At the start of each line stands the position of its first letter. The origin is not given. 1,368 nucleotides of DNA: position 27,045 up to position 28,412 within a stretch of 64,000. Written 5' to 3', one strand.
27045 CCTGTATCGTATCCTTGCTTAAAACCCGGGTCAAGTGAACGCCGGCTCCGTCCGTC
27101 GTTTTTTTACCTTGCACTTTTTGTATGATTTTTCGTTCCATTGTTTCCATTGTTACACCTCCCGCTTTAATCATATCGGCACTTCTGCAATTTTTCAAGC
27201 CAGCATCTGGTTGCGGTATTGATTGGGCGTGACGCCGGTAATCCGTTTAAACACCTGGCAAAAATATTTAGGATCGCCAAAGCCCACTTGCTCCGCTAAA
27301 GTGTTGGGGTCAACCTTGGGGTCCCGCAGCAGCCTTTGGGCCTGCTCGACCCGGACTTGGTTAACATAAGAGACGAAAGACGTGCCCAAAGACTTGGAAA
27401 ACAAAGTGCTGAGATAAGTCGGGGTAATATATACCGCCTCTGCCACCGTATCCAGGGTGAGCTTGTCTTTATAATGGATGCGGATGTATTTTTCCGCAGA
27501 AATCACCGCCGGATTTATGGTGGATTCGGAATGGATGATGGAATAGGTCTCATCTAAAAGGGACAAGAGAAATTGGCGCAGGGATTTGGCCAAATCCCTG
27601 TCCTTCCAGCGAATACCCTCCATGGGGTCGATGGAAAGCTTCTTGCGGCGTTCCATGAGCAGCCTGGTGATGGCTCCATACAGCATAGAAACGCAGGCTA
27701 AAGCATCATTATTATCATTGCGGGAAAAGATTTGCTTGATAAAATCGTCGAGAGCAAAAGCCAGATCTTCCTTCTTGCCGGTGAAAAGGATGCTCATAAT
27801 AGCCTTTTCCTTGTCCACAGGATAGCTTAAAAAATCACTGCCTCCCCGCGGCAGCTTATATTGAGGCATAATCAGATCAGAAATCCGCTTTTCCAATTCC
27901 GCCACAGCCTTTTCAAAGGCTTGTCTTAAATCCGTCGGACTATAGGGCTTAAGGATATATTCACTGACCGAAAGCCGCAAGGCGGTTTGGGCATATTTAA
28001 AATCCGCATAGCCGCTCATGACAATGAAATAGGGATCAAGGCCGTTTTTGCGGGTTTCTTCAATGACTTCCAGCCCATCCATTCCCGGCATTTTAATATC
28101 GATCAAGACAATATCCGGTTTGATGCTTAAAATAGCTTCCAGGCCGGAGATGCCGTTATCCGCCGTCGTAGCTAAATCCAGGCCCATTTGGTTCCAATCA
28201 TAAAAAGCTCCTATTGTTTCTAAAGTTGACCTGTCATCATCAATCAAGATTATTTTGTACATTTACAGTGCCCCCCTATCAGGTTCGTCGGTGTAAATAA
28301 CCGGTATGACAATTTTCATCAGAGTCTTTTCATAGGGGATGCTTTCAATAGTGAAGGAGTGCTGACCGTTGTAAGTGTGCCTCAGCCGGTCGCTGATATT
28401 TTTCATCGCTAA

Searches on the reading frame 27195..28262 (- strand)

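Call 69: search_protein_families(library=pfam, proteins=[window:27195-28262:-], max_evalue=0.0001)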
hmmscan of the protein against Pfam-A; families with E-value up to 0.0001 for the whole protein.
window:27195-28262:- (355 aa): 3 families
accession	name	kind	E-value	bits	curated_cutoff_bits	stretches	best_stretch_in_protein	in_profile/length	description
PF00072.30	Response_reg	-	1e-20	74.4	30.2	1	4-116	1-110/111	Response regulator receiver domain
PF12833.13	HTH_18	-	2e-20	73.3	33.6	1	274-352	2-80/80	Helix-turn-helix domain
PF00165.29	HTH_AraC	-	5.9e-18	65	26.6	1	322-351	14-42/42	Bacterial regulatory helix-turn-helix proteins, AraC family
